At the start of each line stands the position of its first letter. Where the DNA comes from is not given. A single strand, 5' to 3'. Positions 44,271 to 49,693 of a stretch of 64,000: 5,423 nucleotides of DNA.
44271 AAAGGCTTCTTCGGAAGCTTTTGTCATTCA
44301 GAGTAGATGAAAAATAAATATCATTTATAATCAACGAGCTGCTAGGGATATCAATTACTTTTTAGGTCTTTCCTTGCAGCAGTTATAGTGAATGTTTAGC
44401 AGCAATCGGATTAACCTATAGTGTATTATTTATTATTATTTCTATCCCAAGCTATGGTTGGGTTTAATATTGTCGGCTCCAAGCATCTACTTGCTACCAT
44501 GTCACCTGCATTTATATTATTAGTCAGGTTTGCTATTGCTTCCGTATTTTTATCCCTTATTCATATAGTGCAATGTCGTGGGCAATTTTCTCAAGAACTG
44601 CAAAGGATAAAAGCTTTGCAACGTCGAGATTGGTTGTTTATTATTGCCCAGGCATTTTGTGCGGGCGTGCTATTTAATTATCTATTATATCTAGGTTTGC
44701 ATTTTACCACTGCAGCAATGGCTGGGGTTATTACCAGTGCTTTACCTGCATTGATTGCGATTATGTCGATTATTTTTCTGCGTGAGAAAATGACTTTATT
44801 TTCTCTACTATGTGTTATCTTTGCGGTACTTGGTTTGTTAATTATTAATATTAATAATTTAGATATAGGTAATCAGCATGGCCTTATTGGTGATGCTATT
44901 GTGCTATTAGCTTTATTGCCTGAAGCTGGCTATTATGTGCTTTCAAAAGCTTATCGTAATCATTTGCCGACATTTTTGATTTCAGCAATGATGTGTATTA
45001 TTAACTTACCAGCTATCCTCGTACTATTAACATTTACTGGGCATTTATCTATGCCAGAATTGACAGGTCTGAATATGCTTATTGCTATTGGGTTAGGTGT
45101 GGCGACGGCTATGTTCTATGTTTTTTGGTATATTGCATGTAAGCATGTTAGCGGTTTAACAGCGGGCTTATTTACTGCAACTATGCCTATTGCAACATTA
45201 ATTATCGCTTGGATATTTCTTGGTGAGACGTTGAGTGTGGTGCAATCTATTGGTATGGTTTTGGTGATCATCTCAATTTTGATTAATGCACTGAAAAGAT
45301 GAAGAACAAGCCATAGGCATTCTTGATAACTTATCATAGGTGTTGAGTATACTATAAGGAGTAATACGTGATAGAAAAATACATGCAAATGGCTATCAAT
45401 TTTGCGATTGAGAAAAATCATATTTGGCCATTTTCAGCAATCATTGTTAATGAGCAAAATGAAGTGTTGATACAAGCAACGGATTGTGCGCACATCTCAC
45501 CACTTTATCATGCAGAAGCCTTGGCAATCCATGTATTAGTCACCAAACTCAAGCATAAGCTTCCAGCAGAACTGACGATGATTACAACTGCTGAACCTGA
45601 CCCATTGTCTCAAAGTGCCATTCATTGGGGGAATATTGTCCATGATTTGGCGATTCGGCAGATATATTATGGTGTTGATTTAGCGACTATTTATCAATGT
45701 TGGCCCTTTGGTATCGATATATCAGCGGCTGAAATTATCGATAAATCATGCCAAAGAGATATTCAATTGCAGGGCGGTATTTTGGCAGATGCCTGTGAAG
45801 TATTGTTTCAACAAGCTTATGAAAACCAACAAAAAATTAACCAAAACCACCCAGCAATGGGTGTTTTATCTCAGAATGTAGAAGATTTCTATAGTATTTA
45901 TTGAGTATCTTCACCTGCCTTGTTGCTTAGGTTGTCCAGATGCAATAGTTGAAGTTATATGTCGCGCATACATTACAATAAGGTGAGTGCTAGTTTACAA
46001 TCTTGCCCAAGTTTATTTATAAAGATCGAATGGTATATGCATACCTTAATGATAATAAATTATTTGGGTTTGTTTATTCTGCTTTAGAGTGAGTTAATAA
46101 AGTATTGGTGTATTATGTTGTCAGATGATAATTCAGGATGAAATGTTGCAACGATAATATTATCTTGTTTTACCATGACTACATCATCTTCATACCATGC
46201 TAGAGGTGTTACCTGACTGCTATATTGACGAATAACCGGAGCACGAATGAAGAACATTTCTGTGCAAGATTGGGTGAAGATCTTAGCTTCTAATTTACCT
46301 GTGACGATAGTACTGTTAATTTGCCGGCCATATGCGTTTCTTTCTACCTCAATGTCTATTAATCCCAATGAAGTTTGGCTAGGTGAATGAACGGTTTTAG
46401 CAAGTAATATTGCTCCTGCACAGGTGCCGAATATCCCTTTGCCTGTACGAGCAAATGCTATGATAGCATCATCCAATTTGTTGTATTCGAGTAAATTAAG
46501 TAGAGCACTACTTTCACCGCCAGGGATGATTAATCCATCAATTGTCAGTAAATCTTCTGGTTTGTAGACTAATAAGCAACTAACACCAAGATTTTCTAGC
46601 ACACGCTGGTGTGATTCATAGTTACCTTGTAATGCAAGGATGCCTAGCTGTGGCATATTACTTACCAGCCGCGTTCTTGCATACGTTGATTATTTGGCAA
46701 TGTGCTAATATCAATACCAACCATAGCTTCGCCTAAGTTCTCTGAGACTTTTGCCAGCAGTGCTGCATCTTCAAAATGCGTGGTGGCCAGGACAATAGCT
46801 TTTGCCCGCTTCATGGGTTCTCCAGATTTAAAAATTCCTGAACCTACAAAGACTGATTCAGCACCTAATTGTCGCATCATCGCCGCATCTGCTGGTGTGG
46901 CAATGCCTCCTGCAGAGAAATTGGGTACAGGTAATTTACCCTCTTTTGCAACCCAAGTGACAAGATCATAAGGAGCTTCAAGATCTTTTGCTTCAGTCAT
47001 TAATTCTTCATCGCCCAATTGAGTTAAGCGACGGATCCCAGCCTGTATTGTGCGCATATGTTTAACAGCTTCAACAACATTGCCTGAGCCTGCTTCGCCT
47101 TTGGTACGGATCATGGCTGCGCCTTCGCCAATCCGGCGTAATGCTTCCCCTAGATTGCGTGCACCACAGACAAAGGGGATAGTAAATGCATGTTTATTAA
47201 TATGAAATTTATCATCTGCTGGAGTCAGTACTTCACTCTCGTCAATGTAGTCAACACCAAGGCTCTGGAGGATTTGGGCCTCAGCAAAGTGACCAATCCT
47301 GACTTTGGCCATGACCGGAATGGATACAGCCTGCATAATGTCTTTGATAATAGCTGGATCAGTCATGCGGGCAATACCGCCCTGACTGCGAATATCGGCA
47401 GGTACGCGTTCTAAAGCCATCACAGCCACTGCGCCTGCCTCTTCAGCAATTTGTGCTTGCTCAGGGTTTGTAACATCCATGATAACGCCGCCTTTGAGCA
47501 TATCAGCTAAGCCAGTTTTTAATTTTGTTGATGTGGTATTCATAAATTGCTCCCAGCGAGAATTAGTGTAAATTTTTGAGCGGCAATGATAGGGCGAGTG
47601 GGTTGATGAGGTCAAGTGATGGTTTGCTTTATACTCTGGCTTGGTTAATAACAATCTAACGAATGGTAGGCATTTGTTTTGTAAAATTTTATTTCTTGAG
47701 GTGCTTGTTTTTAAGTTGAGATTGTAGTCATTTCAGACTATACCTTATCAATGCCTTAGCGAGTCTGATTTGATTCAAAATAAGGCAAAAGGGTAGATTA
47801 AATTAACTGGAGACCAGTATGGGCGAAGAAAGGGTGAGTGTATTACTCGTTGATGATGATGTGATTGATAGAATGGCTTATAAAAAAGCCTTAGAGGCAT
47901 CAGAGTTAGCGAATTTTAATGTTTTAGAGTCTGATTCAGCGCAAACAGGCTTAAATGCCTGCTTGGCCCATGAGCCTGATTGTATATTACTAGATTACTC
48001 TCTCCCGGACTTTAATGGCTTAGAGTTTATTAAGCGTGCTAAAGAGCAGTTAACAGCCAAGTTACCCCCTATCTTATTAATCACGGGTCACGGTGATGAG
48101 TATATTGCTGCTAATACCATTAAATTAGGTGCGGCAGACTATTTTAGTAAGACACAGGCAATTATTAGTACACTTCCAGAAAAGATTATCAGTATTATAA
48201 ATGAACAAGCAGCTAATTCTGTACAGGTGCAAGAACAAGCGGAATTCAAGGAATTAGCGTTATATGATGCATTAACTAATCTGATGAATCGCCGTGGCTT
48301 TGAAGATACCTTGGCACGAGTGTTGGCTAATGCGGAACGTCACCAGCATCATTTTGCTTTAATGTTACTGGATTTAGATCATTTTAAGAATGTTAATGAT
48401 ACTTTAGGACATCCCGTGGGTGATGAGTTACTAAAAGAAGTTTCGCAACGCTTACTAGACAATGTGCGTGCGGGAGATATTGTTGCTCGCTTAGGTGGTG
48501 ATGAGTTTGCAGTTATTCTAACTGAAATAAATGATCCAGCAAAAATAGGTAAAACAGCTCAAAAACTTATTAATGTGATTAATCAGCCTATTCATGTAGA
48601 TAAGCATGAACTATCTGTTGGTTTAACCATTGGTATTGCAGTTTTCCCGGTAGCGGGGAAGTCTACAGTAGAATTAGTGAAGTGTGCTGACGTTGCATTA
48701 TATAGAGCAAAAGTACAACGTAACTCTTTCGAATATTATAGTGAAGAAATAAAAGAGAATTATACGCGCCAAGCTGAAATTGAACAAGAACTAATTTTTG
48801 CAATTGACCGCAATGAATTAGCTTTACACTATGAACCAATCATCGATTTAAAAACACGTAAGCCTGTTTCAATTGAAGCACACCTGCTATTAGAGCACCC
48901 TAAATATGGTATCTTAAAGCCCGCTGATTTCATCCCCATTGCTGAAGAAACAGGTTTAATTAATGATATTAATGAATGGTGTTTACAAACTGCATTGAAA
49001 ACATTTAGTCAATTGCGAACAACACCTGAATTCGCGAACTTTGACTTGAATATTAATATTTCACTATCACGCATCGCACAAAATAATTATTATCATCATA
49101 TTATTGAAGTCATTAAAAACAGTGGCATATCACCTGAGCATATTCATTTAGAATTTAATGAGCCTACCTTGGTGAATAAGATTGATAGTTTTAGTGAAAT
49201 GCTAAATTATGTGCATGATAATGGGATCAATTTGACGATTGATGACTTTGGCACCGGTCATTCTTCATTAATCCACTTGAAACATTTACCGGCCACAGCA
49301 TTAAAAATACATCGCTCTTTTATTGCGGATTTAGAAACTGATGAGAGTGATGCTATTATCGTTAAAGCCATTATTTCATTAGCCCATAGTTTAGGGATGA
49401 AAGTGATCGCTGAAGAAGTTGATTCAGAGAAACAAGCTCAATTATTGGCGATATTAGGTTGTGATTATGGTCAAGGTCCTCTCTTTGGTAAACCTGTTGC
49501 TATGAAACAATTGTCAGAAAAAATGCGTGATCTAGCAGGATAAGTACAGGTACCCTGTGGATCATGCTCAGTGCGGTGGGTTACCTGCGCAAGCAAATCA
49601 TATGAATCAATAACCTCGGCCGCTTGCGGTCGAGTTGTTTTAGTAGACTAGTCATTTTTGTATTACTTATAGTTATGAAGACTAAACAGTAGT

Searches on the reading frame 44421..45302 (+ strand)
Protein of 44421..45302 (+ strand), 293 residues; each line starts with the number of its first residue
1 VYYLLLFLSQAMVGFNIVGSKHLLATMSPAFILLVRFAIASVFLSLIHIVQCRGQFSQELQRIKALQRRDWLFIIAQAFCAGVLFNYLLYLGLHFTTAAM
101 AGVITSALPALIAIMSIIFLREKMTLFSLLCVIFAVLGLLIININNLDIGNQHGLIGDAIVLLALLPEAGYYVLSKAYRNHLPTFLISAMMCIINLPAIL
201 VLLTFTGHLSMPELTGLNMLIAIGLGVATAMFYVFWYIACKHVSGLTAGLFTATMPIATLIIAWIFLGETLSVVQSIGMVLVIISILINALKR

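Call 25: search_protein_families(library=pfam, proteins=[window:44421-45302:+], max_evalue=0.001)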
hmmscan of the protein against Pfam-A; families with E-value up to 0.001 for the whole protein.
window:44421-45302:+ (293 aa): 2 families
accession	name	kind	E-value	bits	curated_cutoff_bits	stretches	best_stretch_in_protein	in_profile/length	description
PF00892.27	EamA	-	7.1e-38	130.4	28.2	2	2-143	3-134/135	EamA-like transporter family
PF03151.22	TPT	-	1.2e-07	31.8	30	1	12-149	14-142/291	Triose-phosphate Transporter family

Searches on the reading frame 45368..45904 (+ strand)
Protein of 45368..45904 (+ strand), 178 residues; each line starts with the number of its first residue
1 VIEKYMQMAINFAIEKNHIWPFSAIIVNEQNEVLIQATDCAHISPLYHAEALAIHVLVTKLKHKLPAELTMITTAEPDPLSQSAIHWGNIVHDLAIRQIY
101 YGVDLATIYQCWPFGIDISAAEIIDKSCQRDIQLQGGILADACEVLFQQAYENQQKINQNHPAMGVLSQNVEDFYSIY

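Call 25: search_protein_families(library=pfam, proteins=[window:45368-45904:+], max_evalue=0.001)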
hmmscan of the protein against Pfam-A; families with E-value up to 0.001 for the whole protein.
window:45368-45904:+ (178 aa): 1 family
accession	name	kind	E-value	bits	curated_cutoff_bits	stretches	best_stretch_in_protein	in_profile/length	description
PF00383.29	dCMP_cyt_deam_1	-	5.5e-06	26.7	25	1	3-77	5-82/102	Cytidine and deoxycytidylate deaminase zinc-binding region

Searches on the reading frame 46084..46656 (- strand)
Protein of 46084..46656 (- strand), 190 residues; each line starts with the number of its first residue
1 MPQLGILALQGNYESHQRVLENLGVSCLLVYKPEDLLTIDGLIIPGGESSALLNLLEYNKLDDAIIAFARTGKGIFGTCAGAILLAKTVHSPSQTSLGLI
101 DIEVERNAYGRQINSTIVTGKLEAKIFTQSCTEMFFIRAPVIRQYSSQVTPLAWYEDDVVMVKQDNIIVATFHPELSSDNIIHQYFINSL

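Call 25: search_protein_families(library=pfam, proteins=[window:46084-46656:-], max_evalue=0.001)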
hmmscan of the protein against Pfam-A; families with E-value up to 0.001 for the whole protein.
window:46084-46656:- (190 aa): 4 families
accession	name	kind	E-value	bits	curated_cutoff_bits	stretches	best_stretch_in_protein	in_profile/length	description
PF01174.25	SNO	-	1.8e-46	158.8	27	1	6-189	1-185/188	SNO glutamine amidotransferase family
PF07685.20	GATase_3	-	7.6e-10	39.2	27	1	29-116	29-126/196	CobB/CobQ-like glutamine amidotransferase domain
PF03575.23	Peptidase_S51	-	6.6e-07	29.6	23.9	1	35-93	79-137/206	Peptidase family S51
PF01965.30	DJ-1_PfpI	-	0.00095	19.5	26.6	0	39-90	62-112/165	DJ-1/PfpI family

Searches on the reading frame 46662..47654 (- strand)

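Call 25: search_protein_families(library=pfam, proteins=[window:46662-47654:-], max_evalue=0.001)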
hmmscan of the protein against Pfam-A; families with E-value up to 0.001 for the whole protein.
window:46662-47654:- (330 aa): 3 families
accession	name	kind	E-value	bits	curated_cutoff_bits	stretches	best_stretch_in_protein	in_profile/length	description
PF01680.23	SOR_SNZ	-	5.1e-109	363.3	27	1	43-248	2-207/207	SOR/SNZ family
PF05690.20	ThiG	-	1.6e-07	31.4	23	1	242-295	175-228/247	Thiazole biosynthesis protein ThiG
PF00977.27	His_biosynth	-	0.00023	21.1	23.6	0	230-284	63-115/228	Histidine biosynthesis protein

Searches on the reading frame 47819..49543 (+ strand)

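Call 25: search_protein_families(library=pfam, proteins=[window:47819-49543:+], max_evalue=0.001)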
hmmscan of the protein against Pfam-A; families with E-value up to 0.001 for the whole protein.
window:47819-49543:+ (574 aa): 3 families
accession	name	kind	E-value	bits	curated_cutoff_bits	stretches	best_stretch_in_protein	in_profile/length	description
PF00563.25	EAL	-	2e-65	220.9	31.3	1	328-559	7-236/236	EAL domain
PF00990.26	GGDEF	-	7.4e-51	172.6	23.8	1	147-301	1-158/161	Diguanylate cyclase, GGDEF domain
PF00072.30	Response_reg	-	5e-18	65.7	30.2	1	8-113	1-101/111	Response regulator receiver domain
